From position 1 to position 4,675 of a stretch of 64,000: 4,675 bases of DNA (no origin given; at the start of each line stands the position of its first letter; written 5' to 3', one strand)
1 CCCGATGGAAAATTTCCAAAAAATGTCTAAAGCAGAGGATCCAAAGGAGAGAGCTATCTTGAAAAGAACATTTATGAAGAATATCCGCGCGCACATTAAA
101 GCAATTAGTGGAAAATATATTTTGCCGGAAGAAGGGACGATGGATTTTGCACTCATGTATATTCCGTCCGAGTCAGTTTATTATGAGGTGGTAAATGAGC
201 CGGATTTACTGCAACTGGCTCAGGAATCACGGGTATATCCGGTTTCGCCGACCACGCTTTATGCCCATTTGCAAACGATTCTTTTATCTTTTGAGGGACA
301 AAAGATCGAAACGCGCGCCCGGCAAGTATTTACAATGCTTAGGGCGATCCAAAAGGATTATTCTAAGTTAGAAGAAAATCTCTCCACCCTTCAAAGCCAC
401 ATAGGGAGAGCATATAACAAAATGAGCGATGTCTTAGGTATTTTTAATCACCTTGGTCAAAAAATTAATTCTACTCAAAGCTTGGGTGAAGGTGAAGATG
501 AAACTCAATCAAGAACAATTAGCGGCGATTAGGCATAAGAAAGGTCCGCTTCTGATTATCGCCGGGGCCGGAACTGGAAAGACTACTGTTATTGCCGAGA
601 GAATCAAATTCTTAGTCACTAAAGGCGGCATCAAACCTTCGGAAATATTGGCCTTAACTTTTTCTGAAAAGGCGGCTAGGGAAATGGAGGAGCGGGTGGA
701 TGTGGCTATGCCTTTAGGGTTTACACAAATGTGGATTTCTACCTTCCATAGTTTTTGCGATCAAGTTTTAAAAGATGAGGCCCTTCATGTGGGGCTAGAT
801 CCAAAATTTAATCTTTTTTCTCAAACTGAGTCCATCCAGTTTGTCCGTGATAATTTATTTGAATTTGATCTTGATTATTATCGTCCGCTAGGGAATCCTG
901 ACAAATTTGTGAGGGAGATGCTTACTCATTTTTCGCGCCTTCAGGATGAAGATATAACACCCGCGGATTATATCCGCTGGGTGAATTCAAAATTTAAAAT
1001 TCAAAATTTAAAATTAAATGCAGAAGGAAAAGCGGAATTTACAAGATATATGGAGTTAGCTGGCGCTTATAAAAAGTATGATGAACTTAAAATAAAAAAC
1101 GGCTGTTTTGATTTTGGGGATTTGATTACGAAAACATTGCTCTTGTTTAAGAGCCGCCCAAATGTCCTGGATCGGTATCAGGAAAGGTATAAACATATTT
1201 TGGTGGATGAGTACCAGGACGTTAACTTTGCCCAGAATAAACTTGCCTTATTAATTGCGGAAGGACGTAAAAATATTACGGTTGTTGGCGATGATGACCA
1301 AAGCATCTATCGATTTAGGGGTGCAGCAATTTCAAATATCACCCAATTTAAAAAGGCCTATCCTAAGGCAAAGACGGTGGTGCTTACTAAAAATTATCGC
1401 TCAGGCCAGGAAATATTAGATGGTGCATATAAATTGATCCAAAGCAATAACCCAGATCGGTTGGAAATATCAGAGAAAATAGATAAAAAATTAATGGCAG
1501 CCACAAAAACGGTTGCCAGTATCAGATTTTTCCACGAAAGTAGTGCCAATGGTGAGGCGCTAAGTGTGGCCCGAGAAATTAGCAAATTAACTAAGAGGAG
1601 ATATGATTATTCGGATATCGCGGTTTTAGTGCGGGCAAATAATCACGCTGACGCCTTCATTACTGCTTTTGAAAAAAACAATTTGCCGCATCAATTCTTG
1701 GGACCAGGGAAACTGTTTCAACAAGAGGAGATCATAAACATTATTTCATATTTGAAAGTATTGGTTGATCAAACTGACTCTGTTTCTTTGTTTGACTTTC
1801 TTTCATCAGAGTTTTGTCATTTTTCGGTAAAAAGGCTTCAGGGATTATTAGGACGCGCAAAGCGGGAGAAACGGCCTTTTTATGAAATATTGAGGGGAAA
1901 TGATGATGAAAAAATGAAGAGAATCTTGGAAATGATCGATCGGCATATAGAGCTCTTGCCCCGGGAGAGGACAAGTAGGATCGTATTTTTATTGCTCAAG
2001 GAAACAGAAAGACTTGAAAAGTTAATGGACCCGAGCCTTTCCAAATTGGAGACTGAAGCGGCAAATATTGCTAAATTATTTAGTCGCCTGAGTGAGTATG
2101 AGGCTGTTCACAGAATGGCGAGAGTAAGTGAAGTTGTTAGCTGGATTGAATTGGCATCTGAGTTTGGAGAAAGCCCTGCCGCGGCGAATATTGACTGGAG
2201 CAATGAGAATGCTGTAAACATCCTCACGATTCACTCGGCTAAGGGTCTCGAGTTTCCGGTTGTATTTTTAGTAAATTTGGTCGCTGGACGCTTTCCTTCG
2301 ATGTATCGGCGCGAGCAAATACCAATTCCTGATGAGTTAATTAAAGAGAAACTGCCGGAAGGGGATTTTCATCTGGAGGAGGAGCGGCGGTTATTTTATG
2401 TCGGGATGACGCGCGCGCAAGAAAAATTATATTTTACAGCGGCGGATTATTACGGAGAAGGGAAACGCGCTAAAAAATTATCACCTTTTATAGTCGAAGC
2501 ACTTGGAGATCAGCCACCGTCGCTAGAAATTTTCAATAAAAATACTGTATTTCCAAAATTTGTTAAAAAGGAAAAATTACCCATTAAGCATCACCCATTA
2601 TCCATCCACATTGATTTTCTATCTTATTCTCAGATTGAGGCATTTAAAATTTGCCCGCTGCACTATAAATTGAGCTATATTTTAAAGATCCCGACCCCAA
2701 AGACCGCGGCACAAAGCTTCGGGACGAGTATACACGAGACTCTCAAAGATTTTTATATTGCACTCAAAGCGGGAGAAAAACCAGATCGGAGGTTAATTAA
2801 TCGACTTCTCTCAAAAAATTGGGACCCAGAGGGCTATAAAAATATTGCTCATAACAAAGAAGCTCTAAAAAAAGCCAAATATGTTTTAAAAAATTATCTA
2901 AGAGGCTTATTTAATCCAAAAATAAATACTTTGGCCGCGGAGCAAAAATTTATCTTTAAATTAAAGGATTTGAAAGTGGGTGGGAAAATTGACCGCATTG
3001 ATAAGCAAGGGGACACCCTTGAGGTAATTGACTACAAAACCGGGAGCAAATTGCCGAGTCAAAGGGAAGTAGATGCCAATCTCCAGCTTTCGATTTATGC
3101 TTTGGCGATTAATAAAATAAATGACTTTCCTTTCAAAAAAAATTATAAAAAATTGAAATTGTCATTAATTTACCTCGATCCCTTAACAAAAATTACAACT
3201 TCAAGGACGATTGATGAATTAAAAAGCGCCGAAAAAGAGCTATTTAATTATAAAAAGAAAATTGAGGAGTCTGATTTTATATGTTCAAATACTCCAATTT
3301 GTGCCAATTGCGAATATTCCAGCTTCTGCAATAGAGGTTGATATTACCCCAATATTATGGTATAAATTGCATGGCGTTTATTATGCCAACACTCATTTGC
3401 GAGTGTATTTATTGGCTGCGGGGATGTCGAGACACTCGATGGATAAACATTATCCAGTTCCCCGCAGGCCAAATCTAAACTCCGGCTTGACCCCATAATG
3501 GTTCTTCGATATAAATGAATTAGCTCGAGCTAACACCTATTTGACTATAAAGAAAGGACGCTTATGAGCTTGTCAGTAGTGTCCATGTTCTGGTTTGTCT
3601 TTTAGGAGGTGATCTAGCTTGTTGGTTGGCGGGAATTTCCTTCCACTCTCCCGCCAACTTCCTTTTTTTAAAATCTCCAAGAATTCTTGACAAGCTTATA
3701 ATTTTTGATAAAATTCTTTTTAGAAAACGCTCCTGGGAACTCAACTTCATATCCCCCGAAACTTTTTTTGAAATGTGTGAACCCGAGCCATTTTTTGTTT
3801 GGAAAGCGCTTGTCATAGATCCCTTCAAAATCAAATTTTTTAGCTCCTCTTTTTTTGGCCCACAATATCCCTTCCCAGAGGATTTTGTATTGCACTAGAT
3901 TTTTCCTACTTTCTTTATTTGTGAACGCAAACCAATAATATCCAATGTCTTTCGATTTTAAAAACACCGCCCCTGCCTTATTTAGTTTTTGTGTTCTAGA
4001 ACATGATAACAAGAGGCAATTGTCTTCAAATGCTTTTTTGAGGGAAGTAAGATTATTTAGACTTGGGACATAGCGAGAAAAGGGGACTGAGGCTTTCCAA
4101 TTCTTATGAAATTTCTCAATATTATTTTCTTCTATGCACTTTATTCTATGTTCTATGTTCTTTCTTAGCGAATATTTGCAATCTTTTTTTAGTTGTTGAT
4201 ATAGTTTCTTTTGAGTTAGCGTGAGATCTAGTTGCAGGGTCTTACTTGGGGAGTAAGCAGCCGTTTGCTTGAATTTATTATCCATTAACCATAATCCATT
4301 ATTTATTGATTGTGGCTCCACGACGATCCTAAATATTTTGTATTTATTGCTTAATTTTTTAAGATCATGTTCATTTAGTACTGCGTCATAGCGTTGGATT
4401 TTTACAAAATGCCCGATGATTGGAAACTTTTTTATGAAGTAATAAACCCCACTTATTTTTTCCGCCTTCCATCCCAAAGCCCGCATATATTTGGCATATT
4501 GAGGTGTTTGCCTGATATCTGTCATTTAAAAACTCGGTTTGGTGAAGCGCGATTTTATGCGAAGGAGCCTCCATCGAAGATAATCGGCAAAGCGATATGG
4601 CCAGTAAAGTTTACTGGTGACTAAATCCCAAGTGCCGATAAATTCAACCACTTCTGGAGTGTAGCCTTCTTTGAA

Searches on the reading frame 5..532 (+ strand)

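Call 8: search_protein_families(library=pfam, proteins=[window:5-532:+], max_evalue=0.001)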
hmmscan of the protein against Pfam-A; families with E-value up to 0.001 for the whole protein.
window:5-532:+ (175 aa): 1 family
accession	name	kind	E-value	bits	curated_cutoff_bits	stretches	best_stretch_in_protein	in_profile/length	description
PF02646.22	RmuC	-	2.5e-33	115.9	26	1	1-163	124-287/291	RmuC family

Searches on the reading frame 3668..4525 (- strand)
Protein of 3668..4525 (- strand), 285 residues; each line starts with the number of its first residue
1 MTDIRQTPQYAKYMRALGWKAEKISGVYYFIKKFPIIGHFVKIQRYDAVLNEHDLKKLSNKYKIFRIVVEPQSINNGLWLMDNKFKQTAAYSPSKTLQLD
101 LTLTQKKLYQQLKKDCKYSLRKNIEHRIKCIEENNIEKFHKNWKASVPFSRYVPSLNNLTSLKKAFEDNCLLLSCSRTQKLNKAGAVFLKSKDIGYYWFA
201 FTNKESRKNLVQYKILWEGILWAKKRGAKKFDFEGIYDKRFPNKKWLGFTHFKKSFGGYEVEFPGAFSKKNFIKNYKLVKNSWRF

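Call 8: search_protein_families(library=pfam, proteins=[window:3668-4525:-], max_evalue=0.001)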
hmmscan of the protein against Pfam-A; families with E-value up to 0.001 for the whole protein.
window:3668-4525:- (285 aa): 1 family
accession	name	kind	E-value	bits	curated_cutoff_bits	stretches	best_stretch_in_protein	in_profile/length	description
PF02388.22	FemAB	-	9.9e-10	38.2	24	1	177-277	302-399/406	FemAB family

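Call 84: find_encoding_contigs(protein=window:3668-4525:-, flank=10000, max_places=1)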
Protein window:3668-4525:- (285 aa): 19 contigs read that carry it; 1 place shown.
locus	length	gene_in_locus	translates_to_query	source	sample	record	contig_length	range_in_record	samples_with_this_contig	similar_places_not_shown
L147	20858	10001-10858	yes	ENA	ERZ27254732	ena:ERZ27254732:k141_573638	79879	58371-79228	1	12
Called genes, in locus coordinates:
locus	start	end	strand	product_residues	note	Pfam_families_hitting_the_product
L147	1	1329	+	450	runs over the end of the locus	PF00041:fn3 (faint), PF13620:CarboxypepD_reg (faint), PF19077:Big_13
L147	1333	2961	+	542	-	-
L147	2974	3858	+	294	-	-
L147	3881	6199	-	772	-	PF09594:GT87, PF02366:PMT, PF13231:PMT_2, PF16192:PMT_4TMC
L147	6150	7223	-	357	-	PF03816:LytR_cpsA_psr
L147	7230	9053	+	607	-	PF00580:UvrD-helicase, PF13245:AAA_19, PF13604:AAA_30 (faint), PF13361:UvrD_C, PF13538:UvrD_C_2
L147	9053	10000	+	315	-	PF02388:FemAB, PF13480:Acetyltransf_6, PF02388:FemAB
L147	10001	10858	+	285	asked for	PF02388:FemAB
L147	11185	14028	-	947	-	PF00580:UvrD-helicase, PF01443:Viral_helicase1 (faint), PF13245:AAA_19, PF13604:AAA_30 (weak), PF13361:UvrD_C, PF13538:UvrD_C_2 (faint), PF10926:DUF2800 (weak), PF12705:PDDEXK_1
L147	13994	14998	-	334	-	PF02646:RmuC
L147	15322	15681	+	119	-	PF01371:Trp_repressor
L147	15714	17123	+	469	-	PF00133:tRNA-synt_1, PF09334:tRNA-synt_1g, PF00133:tRNA-synt_1, PF01406:tRNA-synt_1e (weak)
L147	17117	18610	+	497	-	-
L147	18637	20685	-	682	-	PF16656:Pur_ac_phosph_N (weak)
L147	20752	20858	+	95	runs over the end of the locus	-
